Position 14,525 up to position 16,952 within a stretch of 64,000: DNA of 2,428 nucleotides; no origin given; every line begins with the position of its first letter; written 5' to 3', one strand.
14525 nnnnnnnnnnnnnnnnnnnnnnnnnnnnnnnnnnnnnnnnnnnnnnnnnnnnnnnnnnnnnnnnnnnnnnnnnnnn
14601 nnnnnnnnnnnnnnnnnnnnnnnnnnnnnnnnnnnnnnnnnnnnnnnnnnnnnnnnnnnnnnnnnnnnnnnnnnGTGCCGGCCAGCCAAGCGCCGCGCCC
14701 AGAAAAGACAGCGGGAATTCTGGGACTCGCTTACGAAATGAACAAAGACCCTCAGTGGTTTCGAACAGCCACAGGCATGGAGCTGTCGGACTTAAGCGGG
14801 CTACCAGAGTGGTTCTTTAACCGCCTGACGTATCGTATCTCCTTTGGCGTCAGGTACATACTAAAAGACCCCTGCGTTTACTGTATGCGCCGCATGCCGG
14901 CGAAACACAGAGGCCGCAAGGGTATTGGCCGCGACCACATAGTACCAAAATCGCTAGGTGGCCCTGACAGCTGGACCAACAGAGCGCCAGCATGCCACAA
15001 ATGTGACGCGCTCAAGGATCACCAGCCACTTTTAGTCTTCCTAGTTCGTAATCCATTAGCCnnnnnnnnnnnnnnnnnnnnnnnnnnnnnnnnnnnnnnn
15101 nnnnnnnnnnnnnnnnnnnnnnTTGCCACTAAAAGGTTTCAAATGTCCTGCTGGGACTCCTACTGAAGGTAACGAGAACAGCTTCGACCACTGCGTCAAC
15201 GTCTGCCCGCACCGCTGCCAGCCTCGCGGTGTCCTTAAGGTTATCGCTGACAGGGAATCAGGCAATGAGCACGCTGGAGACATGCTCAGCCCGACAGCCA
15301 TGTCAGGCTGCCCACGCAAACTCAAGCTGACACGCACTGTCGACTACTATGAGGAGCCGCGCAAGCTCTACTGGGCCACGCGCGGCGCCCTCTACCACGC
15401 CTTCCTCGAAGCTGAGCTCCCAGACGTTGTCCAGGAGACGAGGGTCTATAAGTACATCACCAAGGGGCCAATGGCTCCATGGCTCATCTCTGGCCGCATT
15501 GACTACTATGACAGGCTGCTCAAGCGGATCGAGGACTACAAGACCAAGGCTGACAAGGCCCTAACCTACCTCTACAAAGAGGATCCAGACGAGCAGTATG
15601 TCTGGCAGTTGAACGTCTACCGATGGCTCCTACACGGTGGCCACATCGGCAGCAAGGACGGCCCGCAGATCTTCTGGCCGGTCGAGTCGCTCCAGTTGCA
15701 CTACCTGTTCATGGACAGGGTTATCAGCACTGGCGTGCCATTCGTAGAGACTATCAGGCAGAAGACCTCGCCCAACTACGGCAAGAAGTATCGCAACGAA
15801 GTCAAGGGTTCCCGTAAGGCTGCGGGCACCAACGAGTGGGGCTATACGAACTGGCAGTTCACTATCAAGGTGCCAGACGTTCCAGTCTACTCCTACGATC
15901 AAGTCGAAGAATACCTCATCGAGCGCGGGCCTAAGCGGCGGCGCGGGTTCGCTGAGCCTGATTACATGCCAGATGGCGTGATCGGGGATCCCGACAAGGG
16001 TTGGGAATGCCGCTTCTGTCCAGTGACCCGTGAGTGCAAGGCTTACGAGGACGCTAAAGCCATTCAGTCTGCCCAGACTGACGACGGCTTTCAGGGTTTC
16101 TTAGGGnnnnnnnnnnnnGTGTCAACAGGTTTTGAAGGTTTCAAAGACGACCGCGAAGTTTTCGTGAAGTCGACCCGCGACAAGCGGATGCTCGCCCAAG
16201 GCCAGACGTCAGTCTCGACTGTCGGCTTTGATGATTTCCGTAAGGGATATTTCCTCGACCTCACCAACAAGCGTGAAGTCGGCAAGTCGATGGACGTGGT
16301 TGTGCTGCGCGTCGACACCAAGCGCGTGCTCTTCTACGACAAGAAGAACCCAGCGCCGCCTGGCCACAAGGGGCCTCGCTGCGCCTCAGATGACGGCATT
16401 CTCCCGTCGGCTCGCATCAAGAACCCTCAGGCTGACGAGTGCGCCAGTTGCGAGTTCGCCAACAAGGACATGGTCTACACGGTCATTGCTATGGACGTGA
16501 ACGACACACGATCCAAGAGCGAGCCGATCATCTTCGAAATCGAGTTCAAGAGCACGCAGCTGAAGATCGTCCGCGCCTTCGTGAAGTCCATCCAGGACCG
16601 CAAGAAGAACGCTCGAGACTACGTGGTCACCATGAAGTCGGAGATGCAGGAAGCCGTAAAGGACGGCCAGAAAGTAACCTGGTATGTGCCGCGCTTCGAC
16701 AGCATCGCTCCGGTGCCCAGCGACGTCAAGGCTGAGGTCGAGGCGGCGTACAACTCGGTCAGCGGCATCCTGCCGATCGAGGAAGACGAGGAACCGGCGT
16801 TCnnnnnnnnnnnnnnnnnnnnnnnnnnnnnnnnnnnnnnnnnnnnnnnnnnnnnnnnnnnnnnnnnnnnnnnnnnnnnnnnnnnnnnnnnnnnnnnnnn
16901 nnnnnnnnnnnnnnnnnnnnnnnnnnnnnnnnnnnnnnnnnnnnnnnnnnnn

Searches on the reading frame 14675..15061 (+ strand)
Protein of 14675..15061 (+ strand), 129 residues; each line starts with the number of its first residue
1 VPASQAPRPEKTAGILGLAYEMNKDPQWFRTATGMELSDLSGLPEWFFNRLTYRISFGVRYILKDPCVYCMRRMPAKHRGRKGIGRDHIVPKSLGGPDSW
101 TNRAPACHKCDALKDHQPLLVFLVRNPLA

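Call 3: search_protein_families(library=pfam, proteins=[window:14675-15061:+], max_evalue=0.01)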
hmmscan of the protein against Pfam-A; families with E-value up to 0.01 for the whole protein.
window:14675-15061:+ (129 aa): 3 families
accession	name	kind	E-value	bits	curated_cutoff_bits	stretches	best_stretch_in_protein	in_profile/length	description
PF14279.12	HNH_5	-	4.3e-07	30.2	27.5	1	67-115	1-44/56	HNH endonuclease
PF01844.29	HNH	-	1.1e-06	29.1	21.4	1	67-111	1-41/47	HNH endonuclease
PF13395.12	HNH_4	-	0.0013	19.1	22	1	67-115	1-49/54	HNH endonuclease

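Call 4: search_protein_families(library=phrogs, proteins=[window:14675-15061:+], max_evalue=0.001)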
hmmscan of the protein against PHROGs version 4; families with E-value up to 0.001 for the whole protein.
window:14675-15061:+ (129 aa): 9 families
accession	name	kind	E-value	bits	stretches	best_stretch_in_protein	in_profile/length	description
phrog_2214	-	DNA, RNA and nucleotide metabolism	6.1e-09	36.5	1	65-126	194-248/429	HNH endonuclease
phrog_8660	-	DNA, RNA and nucleotide metabolism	2.4e-07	32.1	1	66-115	126-177/196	HNH endonuclease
phrog_16726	-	DNA, RNA and nucleotide metabolism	3.4e-07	31.3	1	67-119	96-145/308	HNH endonuclease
phrog_2118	-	DNA, RNA and nucleotide metabolism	3.4e-06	27.8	1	67-118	179-225/301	HNH endonuclease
phrog_14314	-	DNA, RNA and nucleotide metabolism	4.9e-06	28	1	66-114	18-61/252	HNH endonuclease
phrog_6050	-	DNA, RNA and nucleotide metabolism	8.3e-05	22.6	1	67-117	314-360/402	HNH endonuclease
phrog_338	-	DNA, RNA and nucleotide metabolism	9e-05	23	1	65-117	208-262/340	HNH endonuclease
phrog_333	-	DNA, RNA and nucleotide metabolism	0.00012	23.2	1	68-114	34-78/138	HNH endonuclease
phrog_5718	-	DNA, RNA and nucleotide metabolism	0.00021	21.4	1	66-118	130-177/394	HNH endonuclease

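Call 63: search_protein_families(library=padloc, proteins=[window:14675-15061:+], max_evalue=0.001)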
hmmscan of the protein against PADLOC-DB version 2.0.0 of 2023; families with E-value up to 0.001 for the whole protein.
window:14675-15061:+ (129 aa): 0 families

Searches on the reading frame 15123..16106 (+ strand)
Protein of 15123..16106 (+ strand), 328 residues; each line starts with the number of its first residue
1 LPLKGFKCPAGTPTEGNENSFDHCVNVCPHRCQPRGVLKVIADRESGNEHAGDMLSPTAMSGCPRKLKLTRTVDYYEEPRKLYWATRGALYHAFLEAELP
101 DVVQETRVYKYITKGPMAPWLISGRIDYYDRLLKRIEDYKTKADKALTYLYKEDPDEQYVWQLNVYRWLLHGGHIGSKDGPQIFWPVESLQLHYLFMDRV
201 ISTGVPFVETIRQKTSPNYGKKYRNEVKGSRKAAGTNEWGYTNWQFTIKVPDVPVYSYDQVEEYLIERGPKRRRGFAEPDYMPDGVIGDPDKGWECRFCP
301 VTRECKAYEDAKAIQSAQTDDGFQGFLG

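Call 3: search_protein_families(library=pfam, proteins=[window:15123-16106:+], max_evalue=0.01)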
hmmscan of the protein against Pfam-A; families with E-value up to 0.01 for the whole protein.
window:15123-16106:+ (328 aa): 1 family
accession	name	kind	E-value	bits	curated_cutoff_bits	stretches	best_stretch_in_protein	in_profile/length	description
PF12705.13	PDDEXK_1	-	6.3e-07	30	22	1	120-305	122-246/247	PD-(D/E)XK nuclease superfamily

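Call 4: search_protein_families(library=phrogs, proteins=[window:15123-16106:+], max_evalue=0.001)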
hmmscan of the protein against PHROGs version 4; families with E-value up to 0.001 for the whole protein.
window:15123-16106:+ (328 aa): 3 families
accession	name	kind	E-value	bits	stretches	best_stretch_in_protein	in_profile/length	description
phrog_1706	-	DNA, RNA and nucleotide metabolism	1.1e-15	58.9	1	44-317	39-254/293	CRISPR/Cas system associated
phrog_2139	-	DNA, RNA and nucleotide metabolism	1.6e-05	25.2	1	102-171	119-178/330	exonuclease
phrog_1674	-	DNA, RNA and nucleotide metabolism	0.00023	21.4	1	105-166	124-177/276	exonuclease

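Call 63: search_protein_families(library=padloc, proteins=[window:15123-16106:+], max_evalue=0.001)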
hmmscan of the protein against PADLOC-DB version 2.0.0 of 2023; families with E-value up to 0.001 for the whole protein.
window:15123-16106:+ (328 aa): 2 families
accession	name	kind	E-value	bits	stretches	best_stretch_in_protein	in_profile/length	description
PDLC00943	Cas4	-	0.00031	18.8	0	63-170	12-109/180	CRISPR-associated protein Cas4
PDLC01250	Cas4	-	0.00049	18.4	0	63-200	12-121/168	"CAS-I,CAS-II,CAS-III,CAS-IV,CAS-V,CAS-VI; acquisition_associated"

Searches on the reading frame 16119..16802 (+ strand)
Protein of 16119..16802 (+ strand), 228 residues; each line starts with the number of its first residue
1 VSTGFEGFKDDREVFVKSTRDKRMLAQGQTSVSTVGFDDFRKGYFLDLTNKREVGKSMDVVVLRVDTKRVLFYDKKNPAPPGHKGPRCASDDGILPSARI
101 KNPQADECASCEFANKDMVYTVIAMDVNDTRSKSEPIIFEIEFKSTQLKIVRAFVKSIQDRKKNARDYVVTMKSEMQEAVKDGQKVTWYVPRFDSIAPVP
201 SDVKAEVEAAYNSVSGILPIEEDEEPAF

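Call 3: search_protein_families(library=pfam, proteins=[window:16119-16802:+], max_evalue=0.01)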
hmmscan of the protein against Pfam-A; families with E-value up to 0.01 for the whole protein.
window:16119-16802:+ (228 aa): 1 family
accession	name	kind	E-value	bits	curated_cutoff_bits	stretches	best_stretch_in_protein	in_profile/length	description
PF23977.1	Pam3_Gp34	-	0.0035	17.6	27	1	120-215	137-230/235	Pam3 phage gp34-like protein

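Call 4: search_protein_families(library=phrogs, proteins=[window:16119-16802:+], max_evalue=0.001)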
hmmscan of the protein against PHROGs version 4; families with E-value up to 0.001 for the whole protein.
window:16119-16802:+ (228 aa): 0 families
